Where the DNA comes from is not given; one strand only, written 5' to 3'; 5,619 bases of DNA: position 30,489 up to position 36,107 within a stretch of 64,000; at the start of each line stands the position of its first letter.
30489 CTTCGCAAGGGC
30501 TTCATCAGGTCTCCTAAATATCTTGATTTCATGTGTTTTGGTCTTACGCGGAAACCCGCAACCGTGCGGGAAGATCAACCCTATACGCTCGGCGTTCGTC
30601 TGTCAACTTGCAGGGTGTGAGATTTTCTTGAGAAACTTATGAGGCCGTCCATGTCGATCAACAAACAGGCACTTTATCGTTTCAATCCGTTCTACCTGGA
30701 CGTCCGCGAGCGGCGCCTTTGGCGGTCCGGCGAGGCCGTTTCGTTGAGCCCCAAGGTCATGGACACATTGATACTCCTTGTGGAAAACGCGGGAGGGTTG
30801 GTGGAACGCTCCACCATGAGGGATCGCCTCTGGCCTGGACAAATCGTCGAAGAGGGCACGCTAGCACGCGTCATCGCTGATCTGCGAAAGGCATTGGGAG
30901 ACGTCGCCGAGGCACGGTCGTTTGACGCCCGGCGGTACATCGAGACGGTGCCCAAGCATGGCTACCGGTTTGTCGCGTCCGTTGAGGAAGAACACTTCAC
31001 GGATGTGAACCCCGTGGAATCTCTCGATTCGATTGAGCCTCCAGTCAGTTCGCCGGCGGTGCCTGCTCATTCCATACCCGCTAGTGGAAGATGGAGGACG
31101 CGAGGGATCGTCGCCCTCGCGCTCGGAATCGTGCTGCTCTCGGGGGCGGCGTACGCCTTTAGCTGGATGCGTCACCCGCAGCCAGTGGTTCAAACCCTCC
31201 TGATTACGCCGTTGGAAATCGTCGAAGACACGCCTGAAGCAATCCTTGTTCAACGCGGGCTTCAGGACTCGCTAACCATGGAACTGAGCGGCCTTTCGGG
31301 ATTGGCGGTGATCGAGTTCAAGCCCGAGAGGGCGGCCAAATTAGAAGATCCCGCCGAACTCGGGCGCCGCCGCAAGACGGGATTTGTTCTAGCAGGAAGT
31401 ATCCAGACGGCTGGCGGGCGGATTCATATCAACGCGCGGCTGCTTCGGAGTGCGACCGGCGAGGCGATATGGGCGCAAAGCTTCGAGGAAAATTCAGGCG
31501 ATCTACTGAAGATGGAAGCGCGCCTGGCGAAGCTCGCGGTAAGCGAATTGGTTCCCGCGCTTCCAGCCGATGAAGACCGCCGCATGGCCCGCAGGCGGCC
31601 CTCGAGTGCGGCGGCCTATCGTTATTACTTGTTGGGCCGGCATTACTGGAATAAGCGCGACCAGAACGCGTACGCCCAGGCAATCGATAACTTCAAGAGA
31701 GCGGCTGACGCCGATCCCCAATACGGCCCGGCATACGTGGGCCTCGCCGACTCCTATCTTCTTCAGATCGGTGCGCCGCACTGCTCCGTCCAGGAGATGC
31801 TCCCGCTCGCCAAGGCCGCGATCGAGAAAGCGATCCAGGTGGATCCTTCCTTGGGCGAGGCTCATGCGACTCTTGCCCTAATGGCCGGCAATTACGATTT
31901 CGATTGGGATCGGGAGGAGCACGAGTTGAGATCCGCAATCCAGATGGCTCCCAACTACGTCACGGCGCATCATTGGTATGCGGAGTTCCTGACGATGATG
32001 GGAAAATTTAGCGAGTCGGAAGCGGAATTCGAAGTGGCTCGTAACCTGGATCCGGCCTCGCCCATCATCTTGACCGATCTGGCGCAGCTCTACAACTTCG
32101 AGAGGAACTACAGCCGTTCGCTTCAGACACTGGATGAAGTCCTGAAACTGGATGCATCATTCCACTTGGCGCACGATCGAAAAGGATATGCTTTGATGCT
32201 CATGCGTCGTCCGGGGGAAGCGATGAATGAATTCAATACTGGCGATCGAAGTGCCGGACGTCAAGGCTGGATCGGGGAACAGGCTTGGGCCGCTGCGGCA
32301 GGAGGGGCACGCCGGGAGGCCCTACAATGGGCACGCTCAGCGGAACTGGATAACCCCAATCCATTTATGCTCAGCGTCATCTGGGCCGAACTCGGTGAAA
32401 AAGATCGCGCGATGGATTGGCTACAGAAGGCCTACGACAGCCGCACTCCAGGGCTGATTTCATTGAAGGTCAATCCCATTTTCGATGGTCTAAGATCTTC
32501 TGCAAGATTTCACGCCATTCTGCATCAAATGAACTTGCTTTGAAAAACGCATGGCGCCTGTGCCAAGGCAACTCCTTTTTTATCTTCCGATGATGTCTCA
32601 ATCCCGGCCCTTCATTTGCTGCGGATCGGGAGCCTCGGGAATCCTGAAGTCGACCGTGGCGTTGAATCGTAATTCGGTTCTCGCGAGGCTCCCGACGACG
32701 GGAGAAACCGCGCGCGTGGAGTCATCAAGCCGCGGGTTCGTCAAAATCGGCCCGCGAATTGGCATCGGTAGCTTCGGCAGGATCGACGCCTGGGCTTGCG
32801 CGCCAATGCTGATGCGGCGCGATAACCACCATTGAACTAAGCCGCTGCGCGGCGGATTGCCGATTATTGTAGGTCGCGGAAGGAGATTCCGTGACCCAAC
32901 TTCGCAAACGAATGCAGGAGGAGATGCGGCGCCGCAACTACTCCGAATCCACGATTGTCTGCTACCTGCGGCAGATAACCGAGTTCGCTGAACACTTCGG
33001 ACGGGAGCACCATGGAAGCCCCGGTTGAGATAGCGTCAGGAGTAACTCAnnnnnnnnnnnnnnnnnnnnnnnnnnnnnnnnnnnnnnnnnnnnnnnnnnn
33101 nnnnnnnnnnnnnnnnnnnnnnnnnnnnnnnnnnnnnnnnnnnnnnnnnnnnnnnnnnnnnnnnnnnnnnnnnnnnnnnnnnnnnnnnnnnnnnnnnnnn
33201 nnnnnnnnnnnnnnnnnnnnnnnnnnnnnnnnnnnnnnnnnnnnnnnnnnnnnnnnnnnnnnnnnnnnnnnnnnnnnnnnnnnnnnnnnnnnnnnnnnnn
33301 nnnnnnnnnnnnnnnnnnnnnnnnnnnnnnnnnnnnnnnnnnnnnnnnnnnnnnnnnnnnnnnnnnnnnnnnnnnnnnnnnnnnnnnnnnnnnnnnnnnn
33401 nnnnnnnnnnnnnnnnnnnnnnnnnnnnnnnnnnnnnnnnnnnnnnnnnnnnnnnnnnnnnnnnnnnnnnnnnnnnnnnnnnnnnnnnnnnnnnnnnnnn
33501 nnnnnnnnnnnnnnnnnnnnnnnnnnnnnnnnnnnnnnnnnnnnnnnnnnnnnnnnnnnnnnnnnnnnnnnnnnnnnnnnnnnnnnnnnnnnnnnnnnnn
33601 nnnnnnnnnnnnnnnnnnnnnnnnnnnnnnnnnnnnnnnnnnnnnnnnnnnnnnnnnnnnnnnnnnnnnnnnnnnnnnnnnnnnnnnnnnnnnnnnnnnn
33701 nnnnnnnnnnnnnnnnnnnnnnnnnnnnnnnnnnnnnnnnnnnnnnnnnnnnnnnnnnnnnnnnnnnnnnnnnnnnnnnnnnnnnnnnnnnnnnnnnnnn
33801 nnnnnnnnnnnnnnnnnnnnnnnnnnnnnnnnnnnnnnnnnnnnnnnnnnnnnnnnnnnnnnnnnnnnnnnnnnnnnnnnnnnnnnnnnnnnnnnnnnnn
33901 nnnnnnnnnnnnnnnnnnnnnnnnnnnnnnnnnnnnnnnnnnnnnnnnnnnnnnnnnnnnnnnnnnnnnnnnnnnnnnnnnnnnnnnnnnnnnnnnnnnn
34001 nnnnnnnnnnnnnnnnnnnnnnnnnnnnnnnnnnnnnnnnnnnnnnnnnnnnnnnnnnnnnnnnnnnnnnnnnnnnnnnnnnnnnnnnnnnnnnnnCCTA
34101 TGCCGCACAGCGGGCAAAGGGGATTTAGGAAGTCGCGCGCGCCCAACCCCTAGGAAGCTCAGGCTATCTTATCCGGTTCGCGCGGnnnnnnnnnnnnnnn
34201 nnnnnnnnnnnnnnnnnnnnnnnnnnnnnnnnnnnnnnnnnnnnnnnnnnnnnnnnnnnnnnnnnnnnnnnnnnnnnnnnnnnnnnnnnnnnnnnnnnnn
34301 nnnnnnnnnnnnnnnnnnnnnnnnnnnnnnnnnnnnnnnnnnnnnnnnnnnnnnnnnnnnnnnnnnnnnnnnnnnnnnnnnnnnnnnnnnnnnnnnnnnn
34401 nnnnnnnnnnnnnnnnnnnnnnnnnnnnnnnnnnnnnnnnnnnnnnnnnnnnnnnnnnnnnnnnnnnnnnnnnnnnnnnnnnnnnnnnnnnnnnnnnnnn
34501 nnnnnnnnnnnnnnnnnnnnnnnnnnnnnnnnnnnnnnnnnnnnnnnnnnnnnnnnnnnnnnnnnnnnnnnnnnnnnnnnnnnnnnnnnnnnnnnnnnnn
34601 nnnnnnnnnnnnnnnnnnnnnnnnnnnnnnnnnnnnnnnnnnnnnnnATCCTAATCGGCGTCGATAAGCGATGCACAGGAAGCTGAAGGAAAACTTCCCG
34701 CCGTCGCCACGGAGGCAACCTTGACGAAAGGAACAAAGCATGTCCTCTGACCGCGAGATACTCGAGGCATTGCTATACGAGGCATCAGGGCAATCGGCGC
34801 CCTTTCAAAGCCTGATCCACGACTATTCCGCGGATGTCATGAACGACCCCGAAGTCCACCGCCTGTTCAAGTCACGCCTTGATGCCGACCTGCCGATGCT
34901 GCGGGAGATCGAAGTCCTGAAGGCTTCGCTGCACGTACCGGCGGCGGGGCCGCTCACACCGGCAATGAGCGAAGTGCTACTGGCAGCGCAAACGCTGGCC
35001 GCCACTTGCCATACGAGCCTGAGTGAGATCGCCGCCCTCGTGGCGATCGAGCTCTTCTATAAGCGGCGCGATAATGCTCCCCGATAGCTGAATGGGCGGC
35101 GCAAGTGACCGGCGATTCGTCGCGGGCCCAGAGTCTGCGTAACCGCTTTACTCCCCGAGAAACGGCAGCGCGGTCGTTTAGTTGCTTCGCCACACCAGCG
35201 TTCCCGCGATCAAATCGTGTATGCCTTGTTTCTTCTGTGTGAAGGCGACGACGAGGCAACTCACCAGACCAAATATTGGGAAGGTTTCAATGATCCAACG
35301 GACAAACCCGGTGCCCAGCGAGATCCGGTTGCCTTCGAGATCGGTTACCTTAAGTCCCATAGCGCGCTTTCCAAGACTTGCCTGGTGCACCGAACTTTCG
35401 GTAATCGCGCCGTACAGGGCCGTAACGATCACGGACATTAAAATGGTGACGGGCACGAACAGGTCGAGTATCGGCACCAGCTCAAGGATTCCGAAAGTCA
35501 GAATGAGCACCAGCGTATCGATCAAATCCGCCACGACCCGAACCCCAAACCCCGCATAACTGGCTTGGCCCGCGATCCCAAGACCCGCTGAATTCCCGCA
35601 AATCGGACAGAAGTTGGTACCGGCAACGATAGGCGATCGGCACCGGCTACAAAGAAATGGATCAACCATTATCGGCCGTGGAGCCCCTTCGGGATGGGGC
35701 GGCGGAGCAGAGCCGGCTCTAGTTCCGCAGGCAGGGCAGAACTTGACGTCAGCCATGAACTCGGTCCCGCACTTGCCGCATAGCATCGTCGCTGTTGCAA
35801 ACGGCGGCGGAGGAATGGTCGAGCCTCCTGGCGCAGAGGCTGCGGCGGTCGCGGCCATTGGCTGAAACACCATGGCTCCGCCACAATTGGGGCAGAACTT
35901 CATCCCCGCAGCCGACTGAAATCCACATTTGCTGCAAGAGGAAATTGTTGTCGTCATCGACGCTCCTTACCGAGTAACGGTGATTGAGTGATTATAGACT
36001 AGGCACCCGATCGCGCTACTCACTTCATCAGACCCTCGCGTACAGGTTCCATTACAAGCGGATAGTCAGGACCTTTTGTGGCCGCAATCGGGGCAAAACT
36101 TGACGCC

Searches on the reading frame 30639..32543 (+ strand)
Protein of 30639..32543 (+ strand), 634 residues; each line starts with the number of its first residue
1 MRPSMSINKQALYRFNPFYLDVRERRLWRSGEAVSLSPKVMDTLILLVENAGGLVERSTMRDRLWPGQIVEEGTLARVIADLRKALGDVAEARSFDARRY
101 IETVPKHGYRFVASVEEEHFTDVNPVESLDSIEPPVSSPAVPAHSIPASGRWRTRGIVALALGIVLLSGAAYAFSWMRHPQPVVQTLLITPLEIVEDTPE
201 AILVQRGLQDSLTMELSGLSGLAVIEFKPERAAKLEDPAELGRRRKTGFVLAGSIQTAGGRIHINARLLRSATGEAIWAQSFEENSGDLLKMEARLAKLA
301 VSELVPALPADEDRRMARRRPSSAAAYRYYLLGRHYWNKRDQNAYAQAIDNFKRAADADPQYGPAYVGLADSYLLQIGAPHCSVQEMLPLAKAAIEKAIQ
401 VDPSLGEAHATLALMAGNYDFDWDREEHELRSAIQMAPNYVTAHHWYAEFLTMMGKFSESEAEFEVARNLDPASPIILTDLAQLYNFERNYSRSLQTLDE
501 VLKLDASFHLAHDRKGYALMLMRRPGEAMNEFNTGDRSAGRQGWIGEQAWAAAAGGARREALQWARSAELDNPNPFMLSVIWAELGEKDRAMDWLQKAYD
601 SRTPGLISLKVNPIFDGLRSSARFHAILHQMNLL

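Call 9: search_protein_families(library=pfam, proteins=[window:30639-32543:+], max_evalue=0.01)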
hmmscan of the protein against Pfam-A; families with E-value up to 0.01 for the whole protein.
window:30639-32543:+ (634 aa): 8 families
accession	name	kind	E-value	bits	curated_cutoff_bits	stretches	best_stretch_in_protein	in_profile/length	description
PF00486.34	Trans_reg_C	-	2e-11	44.2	26.2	1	31-111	1-77/77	Transcriptional regulatory protein, C terminal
PF14559.12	TPR_19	-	1.6e-10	41.6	25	2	341-374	3-36/68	Tetratricopeptide repeat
PF13431.12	TPR_17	-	5.1e-09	36.2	24.4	0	432-461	4-33/34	Tetratricopeptide repeat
PF07719.23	TPR_2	-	5.1e-07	29.8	27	0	443-473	3-33/34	Tetratricopeptide repeat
PF13181.12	TPR_8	-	6.1e-06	26.4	25.7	0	479-507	5-33/34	Tetratricopeptide repeat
PF13414.12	TPR_11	-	8.1e-06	25.9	26.8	0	340-375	5-40/42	TPR repeat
PF00515.34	TPR_1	-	5.1e-05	23.4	27.8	0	341-362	13-34/34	Tetratricopeptide repeat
PF13428.12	TPR_14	-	0.00014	22.7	23.5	0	443-484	3-44/44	Tetratricopeptide repeat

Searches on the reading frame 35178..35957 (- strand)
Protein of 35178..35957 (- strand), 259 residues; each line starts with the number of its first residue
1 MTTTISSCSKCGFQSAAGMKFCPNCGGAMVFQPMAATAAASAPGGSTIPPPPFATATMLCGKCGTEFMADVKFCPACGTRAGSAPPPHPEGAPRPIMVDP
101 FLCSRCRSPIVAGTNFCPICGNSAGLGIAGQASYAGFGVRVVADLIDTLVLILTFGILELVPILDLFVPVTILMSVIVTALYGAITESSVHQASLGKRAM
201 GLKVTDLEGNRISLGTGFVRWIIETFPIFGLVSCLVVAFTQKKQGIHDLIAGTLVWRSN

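Call 8: search_protein_families(library=pfam, proteins=[window:35178-35957:-], max_evalue=0.01)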
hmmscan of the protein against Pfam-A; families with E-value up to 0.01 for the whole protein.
window:35178-35957:- (259 aa): 10 families
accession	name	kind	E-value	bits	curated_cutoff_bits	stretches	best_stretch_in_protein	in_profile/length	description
PF06271.18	RDD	-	6.7e-19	69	24.1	1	134-252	1-137/137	RDD family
PF12773.13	DZR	-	1.7e-15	57.3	27.3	2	60-121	1-45/45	Double zinc ribbon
PF13240.11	Zn_Ribbon_1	-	1.6e-11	44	25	3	103-122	2-21/23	zinc-ribbon domain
PF13248.11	Zn_ribbon_3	-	2.7e-10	39.8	27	2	7-26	4-23/26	zinc-ribbon domain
PF17032.10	Zn_ribbon_15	-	4.1e-09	37.6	28.9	0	57-78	52-73/73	zinc-ribbon family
PF18912.6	DZR_2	-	8.2e-05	22.8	27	0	100-123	21-45/56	Double zinc ribbon domain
PF01485.27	IBR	-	0.0005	20.5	24.3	0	14-67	13-51/65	IBR domain, a half RING-finger domain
PF01155.25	HypA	-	0.0009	19.7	28.9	0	56-80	69-95/112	Hydrogenase/urease nickel incorporation, metallochaperone, hypA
PF24460.1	DUF7575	-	0.001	18.8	28.5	1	56-80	2-26/28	Domain of unknown function (DUF7575)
PF10005.14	Zn_ribbon_DZR_6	-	0.0067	17.5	23.4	0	7-40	3-36/93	zinc-ribbon domain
